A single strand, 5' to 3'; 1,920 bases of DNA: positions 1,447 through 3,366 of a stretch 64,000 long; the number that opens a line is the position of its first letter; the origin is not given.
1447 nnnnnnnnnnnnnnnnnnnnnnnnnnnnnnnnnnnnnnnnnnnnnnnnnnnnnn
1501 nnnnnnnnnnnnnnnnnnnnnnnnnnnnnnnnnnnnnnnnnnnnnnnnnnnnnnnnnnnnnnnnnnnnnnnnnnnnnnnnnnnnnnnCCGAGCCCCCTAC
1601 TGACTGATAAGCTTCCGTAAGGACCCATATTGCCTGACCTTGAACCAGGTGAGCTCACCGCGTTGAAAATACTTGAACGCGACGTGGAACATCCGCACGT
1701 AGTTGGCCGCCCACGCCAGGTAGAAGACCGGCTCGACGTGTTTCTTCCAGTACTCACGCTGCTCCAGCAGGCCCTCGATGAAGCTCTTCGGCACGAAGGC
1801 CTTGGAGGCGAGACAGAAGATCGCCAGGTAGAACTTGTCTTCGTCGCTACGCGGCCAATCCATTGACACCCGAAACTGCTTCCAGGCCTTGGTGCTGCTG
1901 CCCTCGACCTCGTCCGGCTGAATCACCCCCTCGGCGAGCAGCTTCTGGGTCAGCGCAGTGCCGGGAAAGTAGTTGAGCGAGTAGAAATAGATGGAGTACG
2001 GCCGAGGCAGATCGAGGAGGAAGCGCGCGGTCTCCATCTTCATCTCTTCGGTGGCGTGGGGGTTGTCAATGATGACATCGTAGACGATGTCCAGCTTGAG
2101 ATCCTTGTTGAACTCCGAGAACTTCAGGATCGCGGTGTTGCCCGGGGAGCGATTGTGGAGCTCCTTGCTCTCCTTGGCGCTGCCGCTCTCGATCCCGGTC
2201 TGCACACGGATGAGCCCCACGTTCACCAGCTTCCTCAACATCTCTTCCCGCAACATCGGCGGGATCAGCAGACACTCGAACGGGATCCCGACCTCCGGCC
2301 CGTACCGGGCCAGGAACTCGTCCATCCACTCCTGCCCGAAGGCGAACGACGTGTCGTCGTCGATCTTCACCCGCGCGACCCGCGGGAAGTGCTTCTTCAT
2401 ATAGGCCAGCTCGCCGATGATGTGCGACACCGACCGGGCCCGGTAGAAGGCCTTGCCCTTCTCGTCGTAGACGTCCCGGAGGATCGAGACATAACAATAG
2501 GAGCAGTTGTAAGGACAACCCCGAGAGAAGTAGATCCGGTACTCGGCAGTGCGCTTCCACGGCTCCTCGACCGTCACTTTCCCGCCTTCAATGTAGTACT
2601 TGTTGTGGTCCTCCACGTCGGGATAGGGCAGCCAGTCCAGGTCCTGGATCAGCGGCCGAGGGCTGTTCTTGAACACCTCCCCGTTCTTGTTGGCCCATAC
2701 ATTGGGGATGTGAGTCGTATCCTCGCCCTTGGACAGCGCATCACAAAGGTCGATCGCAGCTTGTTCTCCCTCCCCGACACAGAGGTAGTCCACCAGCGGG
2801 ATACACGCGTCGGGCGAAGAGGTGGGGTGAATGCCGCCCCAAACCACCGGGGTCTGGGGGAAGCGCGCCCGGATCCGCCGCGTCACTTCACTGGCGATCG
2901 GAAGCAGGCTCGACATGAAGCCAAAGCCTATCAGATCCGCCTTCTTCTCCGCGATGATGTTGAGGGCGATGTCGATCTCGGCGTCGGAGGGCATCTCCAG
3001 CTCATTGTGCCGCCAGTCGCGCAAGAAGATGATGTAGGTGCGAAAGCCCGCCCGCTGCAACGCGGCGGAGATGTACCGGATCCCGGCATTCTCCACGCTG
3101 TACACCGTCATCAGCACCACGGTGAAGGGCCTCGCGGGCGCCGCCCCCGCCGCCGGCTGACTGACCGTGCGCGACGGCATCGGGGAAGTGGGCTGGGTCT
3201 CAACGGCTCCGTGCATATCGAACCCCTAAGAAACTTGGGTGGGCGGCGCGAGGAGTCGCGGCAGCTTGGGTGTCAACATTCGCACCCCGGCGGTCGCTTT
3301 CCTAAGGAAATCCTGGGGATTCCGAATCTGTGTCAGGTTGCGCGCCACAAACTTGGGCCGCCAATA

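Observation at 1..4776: Orphan operon: two class-B (B12-binding) radical SAM enzymes, a 105-aa ORF and a PfaA-like ketosynthase megasynthase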

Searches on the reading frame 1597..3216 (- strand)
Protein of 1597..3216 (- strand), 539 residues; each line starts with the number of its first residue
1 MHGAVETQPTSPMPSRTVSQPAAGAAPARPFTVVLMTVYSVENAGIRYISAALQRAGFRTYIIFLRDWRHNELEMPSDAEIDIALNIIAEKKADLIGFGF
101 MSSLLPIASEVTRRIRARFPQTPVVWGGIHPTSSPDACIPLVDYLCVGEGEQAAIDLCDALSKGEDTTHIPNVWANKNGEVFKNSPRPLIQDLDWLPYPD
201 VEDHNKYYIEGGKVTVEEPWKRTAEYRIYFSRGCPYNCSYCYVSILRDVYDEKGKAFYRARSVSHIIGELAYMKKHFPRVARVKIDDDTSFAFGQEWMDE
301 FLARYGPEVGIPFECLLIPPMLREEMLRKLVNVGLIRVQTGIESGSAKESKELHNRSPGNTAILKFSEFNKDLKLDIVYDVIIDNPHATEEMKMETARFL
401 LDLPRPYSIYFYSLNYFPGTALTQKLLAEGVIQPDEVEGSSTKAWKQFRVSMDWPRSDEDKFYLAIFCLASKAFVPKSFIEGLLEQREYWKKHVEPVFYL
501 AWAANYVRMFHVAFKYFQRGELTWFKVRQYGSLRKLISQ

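Call 7: search_protein_families(library=pfam, proteins=[window:1597-3216:-], max_evalue=0.01)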
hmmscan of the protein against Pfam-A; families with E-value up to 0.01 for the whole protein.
window:1597-3216:- (539 aa): 3 families
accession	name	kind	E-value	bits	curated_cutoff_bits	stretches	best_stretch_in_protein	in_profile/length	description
PF02310.24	B12-binding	-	5.9e-16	58.8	32.1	1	38-154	9-117/121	B12 binding domain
PF04055.27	Radical_SAM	-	3.4e-12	47.3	29.5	1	228-400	1-166/166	Radical SAM superfamily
PF19864.5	Radical_SAM_N2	-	0.00014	21.8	29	1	110-165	74-129/151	Radical SAM proteins, N-terminal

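Call 8: search_protein_families(library=ncbifam, proteins=[window:1597-3216:-], max_evalue=0.01)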
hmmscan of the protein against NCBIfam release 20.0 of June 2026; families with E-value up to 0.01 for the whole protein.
window:1597-3216:- (539 aa): 17 families
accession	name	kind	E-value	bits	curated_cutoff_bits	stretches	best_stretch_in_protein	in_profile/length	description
TIGR03471.1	HpnJ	equivalog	5.5e-24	84.9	577.6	1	105-461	81-420/472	hopanoid biosynthesis associated radical SAM protein HpnJ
NF038361.1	rSAM_Sden_1168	equivalog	1.9e-23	82.9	575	1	87-433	135-480/560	Sden_1168 family B12-binding radical SAM P-methyltransferase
TIGR03975.1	rSAM_ocin_1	subfamily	1.7e-21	76.4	281.85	1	81-398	117-425/606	RiPP maturation radical SAM C-methyltransferase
TIGR04013.1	B12_SAM_MJ_1487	hypoth_equivalog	3.4e-19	69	251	1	81-295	31-212/382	TIGR04013 family B12-binding domain/radical SAM domain-containing protein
TIGR02026.1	BchE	equivalog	3.9e-19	68.9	481.35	1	44-277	23-238/497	magnesium-protoporphyrin IX monomethyl ester anaerobic oxidative cyclase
TIGR04072.2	rSAM_ladder_B12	equivalog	3e-15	55.8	360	1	38-435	13-381/443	lipid biosynthesis B12-binding/radical SAM protein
NF050148.1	rSAM_ApyD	equivalog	9.7e-14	50.7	750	1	72-354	55-318/645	RiPP biosynthesis radical SAM protein ApyD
NF033712.0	B12_rSAM_KedN5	subfamily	6.7e-12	44.4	700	1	81-242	51-212/624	KedN5 family methylcobalamin-dependent radical SAM C-methyltransferase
TIGR04190.1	B12_SAM_Ta0216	equivalog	2.3e-10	39.7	500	1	37-301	31-291/554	TIGR04190 family B12-binding domain/radical SAM domain protein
TIGR04367.1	HpnR_B12_rSAM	equivalog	2.1e-09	36.4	650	1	41-405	20-354/490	hopanoid C-3 methylase HpnR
NF033070.1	rSAM_AprD4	equivalog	2.7e-09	36.5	500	1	196-438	175-402/456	AprD4 family radical SAM diol-dehydratase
TIGR04428.1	B12_rSAM_trp_MT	equivalog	3.2e-07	29.1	500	1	111-268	86-252/558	tryptophan 2-C-methyltransferase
TIGR04385.1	B12_rSAM_cofa1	equivalog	6.2e-07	29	450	1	92-395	71-356/438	B12 lower ligand biosynthesis radical SAM protein BzaD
TIGR04479.1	bcpD_PhpK_rSAM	subfamily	1.5e-06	26.9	600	1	144-369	174-376/504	PhpK family radical SAM P-methyltransferase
TIGR04014.1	B12_SAM_MJ_0865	equivalog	4.5e-06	25.7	360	1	121-424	68-356/434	methyl-coenzyme M reductase glutamine C-methyltransferase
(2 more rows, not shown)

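Call 9: find_encoding_contigs(protein=window:1597-3216:-, flank=10000, max_places=10)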
Protein window:1597-3216:- (539 aa): 3 contigs read that carry it; 2 places shown.
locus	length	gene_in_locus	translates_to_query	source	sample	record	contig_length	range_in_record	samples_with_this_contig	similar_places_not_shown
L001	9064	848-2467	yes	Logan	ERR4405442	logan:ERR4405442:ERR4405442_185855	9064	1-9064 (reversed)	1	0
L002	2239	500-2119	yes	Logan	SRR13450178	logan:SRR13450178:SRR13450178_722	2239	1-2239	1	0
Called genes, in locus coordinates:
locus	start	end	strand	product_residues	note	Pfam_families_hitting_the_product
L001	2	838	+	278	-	?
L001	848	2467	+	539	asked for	PF02310:B12-binding, PF04055:Radical_SAM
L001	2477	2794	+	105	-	-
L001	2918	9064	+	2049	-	?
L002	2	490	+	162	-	?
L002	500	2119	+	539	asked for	PF02310:B12-binding, PF04055:Radical_SAM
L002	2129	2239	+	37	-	?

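Call 10: search_protein_families(library=pfam, proteins=[L001:2918-9064:+], max_evalue=0.001)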
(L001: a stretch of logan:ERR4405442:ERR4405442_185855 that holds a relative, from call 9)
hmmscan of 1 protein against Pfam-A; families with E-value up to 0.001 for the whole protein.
L001:2918-9064:+ (2049 aa): 7 families
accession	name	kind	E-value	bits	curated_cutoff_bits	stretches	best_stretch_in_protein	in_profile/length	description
PF00109.32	ketoacyl-synt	-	2.2e-81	273.6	20.8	2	273-557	4-252/252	Beta-ketoacyl synthase, N-terminal domain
PF02801.28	Ketoacyl-synt_C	-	6.6e-46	155.6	20.8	2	565-682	1-119/119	Beta-ketoacyl synthase, C-terminal domain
PF00698.26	Acyl_transf_1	-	1.7e-39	136.6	32.7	1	895-1175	3-267/319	Acyl transferase domain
PF00550.31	PP-binding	-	5.7e-10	39.7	20.8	1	1270-1336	2-66/67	Phosphopantetheine attachment site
PF16197.11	KAsynt_C_assoc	-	1.6e-06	29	33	1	689-731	7-46/111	Ketoacyl-synthetase C-terminal extension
PF08545.16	ACP_syn_III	-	6.9e-05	23.1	24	1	1673-1708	3-38/80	3-Oxoacyl-[acyl-carrier-protein (ACP)] synthase III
PF00108.29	Thiolase_N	-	9.3e-05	22.4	26.4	0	471-515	76-119/260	Thiolase, N-terminal domain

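Call 11: search_protein_families(library=ncbifam, proteins=[L001:2918-9064:+], max_evalue=0.001)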
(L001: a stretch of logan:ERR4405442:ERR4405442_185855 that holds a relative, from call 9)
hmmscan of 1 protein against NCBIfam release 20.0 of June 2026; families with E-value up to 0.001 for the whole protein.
L001:2918-9064:+ (2049 aa): 34 families (the best 25 are shown)
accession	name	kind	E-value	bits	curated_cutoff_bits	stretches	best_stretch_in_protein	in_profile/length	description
TIGR02813.1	omega_3_PfaA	subfamily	3e-186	621.4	1010.1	4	273-735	9-466/2582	polyketide-type polyunsaturated fatty acid synthase PfaA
NF045894.1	PKS_plus_SDR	equivalog_domain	1.3e-185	619.6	1740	3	433-730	126-426/1515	type I polyketide synthase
NF040607.1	mycolic_Pks13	equivalog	9.7e-126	421.1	2100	2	259-734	89-529/1680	polyketide synthase Pks13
NF041183.1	Pks2_ls1_myc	equivalog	1.5e-108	363.6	2400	3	453-729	146-423/2086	sulfolipid-1 biosynthesis phthioceranic/hydroxyphthioceranic acid synthase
TIGR03150.1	fabF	equivalog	6.4e-104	347.9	493.75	2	443-728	124-406/407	beta-ketoacyl-ACP synthase II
NF005589.0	PRK07314.1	subfamily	6.5e-96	321.6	387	2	445-729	129-410/413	beta-ketoacyl-ACP synthase II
NF004970.0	PRK06333.1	subfamily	2.4e-90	303.4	525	2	450-731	143-422/424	beta-ketoacyl-ACP synthase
NF006274.0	PRK08439.1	equivalog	5e-71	239.6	621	2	450-726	132-401/406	beta-ketoacyl-ACP synthase II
NF005076.0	PRK06501.1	equivalog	7.6e-65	219.4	629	2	457-728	152-420/425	beta-ketoacyl-ACP synthase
NF058662.1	cispenta_AmcF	equivalog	2.2e-63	214.5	325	2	460-727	109-366/369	cispentacin biosynthesis acyltransferase subunit AmcF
NF004618.0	PRK05952.1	equivalog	3.3e-59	200.7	455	2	454-728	121-380/384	beta-ketoacyl-ACP synthase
NF005490.0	PRK07103.1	equivalog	5.4e-56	190.4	445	2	459-728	148-410/414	polyketide beta-ketoacyl:acyl carrier protein synthase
TIGR00128.1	fabD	equivalog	1.2e-54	185.7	260.9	1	891-1186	2-286/290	ACP S-malonyltransferase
NF006434.0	PRK08722.1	equivalog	1.4e-54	185.6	759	2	450-727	134-410/414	beta-ketoacyl-ACP synthase II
NF005916.1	PRK07910.1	equivalog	6.8e-53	180.1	560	2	430-726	121-413/418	KasA/KasB family beta-ketoacyl-ACP synthase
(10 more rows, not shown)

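Call 12: find_homologous_proteins(query=window:1597-3216:-, max_evalue=1e-10)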
Query window:1597-3216:- (539 aa): 2077 proteins with E <= 1e-10 among 8000 candidates; the best 120 are listed.
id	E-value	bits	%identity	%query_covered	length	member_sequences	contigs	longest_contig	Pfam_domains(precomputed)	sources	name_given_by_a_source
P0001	8.5e-294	993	78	97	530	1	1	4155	PF04055.28,PF02310.25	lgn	-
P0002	5.0e-293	991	77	99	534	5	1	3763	PF04055.28,PF02310.25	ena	-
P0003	1.1e-291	986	79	95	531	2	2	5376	PF04055.28,PF02310.25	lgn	-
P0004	4.9e-291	984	77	100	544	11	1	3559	PF04055.28,PF02310.25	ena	-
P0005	2.2e-289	979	78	96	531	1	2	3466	PF04055.28,PF02310.25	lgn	-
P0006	3.1e-289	978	76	99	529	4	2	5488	PF04055.28,PF02310.25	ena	-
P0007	3.3e-289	978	79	97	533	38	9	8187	PF04055.28,PF02310.25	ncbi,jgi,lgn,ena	jgi:radical SAM superfamily enzyme YgiQ (UPF0313 family)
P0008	5.4e-289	977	79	95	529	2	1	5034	PF04055.28,PF02310.25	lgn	-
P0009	7.6e-288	973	78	97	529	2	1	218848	PF04055.28,PF02310.25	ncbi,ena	-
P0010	8.1e-288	973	76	97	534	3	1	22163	PF04055.28,PF02310.25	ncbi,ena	-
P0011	1.3e-286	969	77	97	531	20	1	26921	PF04055.28,PF02310.25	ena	-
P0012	1.8e-286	969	77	97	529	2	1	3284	PF04055.28,PF02310.25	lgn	-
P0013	1.2e-284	963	76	99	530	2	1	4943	PF04055.28,PF02310.25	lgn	-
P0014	4.4e-284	961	75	99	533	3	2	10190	PF04055.28,PF02310.25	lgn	-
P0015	4.3e-283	958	76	97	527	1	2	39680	PF04055.28,PF02310.25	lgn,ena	-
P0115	4.3e-247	839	65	98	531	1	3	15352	PF04055.28,PF02310.25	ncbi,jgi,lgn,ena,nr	ncbi:MAG: B12-binding domain-containing radical SAM protein [Armatimonadetes bacterium]|nr:B12-bindi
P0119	1.5e-239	814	67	95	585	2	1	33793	PF04055.28,PF02310.25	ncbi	-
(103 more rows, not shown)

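Call 13: find_encoding_contigs(protein=P0115, flank=10000, max_places=3)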
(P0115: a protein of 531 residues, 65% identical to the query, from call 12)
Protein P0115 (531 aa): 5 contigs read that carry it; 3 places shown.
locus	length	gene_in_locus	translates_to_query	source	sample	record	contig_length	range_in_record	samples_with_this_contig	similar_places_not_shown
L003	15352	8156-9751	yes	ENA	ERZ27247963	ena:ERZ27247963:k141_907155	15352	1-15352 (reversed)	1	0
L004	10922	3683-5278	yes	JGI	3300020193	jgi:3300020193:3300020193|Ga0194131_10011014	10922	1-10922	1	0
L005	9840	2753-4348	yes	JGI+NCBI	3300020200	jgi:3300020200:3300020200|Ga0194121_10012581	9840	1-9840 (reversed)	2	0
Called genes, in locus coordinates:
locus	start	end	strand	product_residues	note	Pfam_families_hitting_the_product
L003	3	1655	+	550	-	?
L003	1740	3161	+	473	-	PF00070:Pyr_redox (faint), PF00890:FAD_binding_2 (faint), PF01266:DAO (weak), PF01593:Amino_oxidase, PF01946:Thi4 (faint), PF07992:Pyr_redox_2 (faint), PF12831:FAD_oxidored (faint), PF13450:NAD_binding_8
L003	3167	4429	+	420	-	PF01041:DegT_DnrJ_EryC1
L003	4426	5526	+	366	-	PF04055:Radical_SAM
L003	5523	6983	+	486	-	PF02310:B12-binding, PF04055:Radical_SAM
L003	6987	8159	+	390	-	PF04055:Radical_SAM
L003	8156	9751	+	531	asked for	PF02310:B12-binding, PF04055:Radical_SAM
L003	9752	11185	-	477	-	PF19363:DUF5939, PF00211:Guanylate_cyc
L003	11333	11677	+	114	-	-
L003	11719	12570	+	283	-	-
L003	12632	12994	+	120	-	-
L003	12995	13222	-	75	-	PF00395:SLH (weak)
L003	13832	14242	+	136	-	PF24793:GINT1_N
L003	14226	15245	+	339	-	PF08100:Dimerisation, PF00891:Methyltransf_2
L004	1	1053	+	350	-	?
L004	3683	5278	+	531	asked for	PF02310:B12-binding, PF04055:Radical_SAM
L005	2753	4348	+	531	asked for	PF02310:B12-binding, PF04055:Radical_SAM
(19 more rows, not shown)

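Call 14: find_encoding_contigs(protein=P0009, flank=10000, max_places=2)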
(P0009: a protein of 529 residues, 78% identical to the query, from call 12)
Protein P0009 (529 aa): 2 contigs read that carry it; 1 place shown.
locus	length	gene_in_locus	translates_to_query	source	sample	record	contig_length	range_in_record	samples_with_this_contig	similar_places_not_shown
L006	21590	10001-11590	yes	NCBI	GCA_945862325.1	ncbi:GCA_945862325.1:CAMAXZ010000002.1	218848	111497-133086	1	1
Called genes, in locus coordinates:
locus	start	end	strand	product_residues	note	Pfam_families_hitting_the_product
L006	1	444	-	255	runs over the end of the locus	PF01513:NAD_kinase (weak), PF20143:NAD_kinase_C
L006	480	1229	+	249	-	PF01678:DAP_epimerase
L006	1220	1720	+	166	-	-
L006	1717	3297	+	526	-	-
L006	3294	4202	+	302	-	-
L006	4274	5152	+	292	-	-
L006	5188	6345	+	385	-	-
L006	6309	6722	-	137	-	-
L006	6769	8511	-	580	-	-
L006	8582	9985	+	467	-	PF02310:B12-binding, PF04055:Radical_SAM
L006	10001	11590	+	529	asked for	PF02310:B12-binding, PF04055:Radical_SAM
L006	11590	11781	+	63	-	-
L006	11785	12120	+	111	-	PF12797:Fer4_2 (faint), PF12837:Fer4_6 (faint), PF13237:Fer4_10 (weak), PF12838:Fer4_7 (weak), PF13187:Fer4_9 (weak), PF13484:Fer4_16 (faint), PF00037:Fer4 (weak), PF11953:DUF3470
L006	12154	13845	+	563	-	PF00149:Metallophos (weak), PF02872:5_nucleotid_C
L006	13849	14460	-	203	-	-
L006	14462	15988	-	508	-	PF00890:FAD_binding_2 (faint), PF01266:DAO, PF01494:FAD_binding_3 (weak), PF07992:Pyr_redox_2 (faint), PF13450:NAD_binding_8 (faint), PF00732:GMC_oxred_N, PF05199:GMC_oxred_C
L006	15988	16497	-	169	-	PF13618:Gluconate_2-dh3 (weak)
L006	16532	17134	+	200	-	PF06080:DUF938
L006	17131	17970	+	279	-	PF04055:Radical_SAM (faint)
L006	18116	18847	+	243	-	-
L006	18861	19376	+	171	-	PF00132:Hexapep (weak), PF25087:GMPPB_C (faint), PF14602:Hexapep_2 (faint), PF25084:LbH_EIF2B, PF00132:Hexapep (weak)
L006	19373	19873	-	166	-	PF14539:DUF4442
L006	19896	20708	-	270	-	PF02582:DUF155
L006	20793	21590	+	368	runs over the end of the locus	PF00069:Pkinase (weak)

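Call 15: find_encoding_contigs(protein=P0119, flank=10000, max_places=2)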
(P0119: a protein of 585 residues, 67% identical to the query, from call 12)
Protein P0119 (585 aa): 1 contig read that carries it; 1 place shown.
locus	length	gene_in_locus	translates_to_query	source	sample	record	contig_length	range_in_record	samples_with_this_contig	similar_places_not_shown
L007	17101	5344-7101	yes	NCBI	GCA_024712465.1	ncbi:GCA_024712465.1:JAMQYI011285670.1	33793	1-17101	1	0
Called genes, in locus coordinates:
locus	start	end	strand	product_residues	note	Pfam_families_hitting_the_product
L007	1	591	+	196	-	?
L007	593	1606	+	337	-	PF04055:Radical_SAM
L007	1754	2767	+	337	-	PF04055:Radical_SAM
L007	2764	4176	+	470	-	PF02310:B12-binding, PF04055:Radical_SAM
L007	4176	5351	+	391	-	PF04055:Radical_SAM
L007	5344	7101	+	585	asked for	PF02310:B12-binding, PF04055:Radical_SAM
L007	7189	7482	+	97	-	-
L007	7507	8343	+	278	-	PF13428:TPR_14 (faint), PF13432:TPR_16 (weak)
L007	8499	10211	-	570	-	PF00749:tRNA-synt_1c, PF03950:tRNA-synt_1c_C, PF20974:tRNA-synt_1c_C2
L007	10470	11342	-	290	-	PF03630:Fumble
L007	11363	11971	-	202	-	PF00574:CLP_protease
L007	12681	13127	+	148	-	PF13560:HTH_31, PF01381:HTH_3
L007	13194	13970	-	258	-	PF13620:CarboxypepD_reg, PF13715:CarbopepD_reg_2 (weak)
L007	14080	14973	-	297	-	PF00528:BPD_transp_1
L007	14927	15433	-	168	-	PF01475:FUR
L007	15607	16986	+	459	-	PF23914:TPR_CcmH_CycH (weak), PF07719:TPR_2 (faint), PF13428:TPR_14 (faint), PF13432:TPR_16 (faint), PF14559:TPR_19 (faint)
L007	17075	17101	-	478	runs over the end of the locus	-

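Call 22: find_related_loci(query=A1, collection=genome_contigs, flank=10000)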
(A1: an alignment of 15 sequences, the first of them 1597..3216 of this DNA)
Query A1 (539 aa) in genome_contigs; peptide patterns used: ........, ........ (x = any residue, [..] = any of these).
115 stretches matched a pattern; 94 encode a relative of the query (tblastn E <= 1e-3); the best 80 are kept; 80 distinct loci.
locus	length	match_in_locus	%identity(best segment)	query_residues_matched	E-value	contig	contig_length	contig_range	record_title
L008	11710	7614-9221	79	5-539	0e+0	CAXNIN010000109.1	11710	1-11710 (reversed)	MAG: Myxococcota bacterium isolate ME-09jul19-40 genome assembly, contig: ME-09jul19-C8434, whole genome shotgun sequenc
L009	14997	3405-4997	76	3-539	0e+0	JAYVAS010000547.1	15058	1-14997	MAG: Pseudomonadota bacterium isolate GL26_UP_concoct_141 GL26_UP_concoct_141_546, whole genome shotgun sequence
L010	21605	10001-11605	78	7-539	0e+0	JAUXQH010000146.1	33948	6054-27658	MAG: Pseudomonadota bacterium isolate C12_concoct.bin.32 C12_k141_627912, whole genome shotgun sequence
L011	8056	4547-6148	78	9-539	0e+0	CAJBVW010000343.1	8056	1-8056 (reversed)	MAG: uncultured proteobacterium isolate Loc081215-6m_bin-0725 genome assembly, contig: bin-0725:343/611, whole genome sh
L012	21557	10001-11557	80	22-539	0e+0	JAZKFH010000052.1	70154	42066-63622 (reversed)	MAG: Myxococcota bacterium isolate DC_HB_02_SPN181219-bin069 DCHB02SPN_B069_0_000000000052, whole genome shotgun sequenc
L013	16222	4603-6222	77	6-539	0e+0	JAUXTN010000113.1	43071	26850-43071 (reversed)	MAG: Pseudomonadota bacterium isolate C13_maxbin.099 C13_k141_122895, whole genome shotgun sequence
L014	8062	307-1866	77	20-539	0e+0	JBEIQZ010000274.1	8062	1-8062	MAG: Alphaproteobacteria bacterium isolate Sample-107-S7-bin-62 Sample_107_S7-bin_62-k141_2298761, whole genome shotgun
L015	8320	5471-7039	80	24-539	0e+0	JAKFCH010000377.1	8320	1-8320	MAG: Deltaproteobacteria bacterium isolate LC016 contig-124_12499, whole genome shotgun sequence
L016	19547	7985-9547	78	19-539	0e+0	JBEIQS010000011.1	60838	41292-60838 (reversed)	MAG: Alphaproteobacteria bacterium isolate Sample-107-S7-bin-184 Sample_107_S7-bin_184-k141_1472008, whole genome shotgu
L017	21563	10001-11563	78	19-539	0e+0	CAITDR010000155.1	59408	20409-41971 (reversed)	MAG: uncultured proteobacterium isolate ErkenSummer_bin-5044 genome assembly, contig: bin-5044:155/711, whole genome sho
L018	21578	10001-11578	78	19-539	0e+0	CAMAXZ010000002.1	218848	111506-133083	MAG: Klebsiella pneumoniae isolate ME-21oct19-254 genome assembly, contig: ME-21oct19-C43, whole genome shotgun sequence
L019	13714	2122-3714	76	11-539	0e+0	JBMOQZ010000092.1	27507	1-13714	MAG: Myxococcota bacterium isolate Betzabe_MAG167 MAG167_92, whole genome shotgun sequence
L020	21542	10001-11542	76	28-539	0e+0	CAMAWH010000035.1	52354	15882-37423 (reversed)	MAG: Klebsiella pneumoniae isolate MaH-04nov19-8 genome assembly, contig: MaH-04nov19-C1291, whole genome shotgun sequen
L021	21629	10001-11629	73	4-539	0e+0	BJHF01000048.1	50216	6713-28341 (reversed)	Deltaproteobacteria bacterium LBMAG_Deltaproteobacteria_hypo.bin1 DNA, sequence048, whole genome shotgun sequence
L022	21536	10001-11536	75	28-539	0e+0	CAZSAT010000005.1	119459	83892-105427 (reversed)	MAG TPA_asm: uncultured Enterobacterales bacterium isolate binchicken_co46_602 genome assembly, contig: NODE_199_length_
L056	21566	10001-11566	72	19-539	0e+0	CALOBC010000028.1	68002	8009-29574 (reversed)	MAG: Myxococcota bacterium isolate LOGT_bin.0087 genome assembly, contig: contig_17413, whole genome shotgun sequence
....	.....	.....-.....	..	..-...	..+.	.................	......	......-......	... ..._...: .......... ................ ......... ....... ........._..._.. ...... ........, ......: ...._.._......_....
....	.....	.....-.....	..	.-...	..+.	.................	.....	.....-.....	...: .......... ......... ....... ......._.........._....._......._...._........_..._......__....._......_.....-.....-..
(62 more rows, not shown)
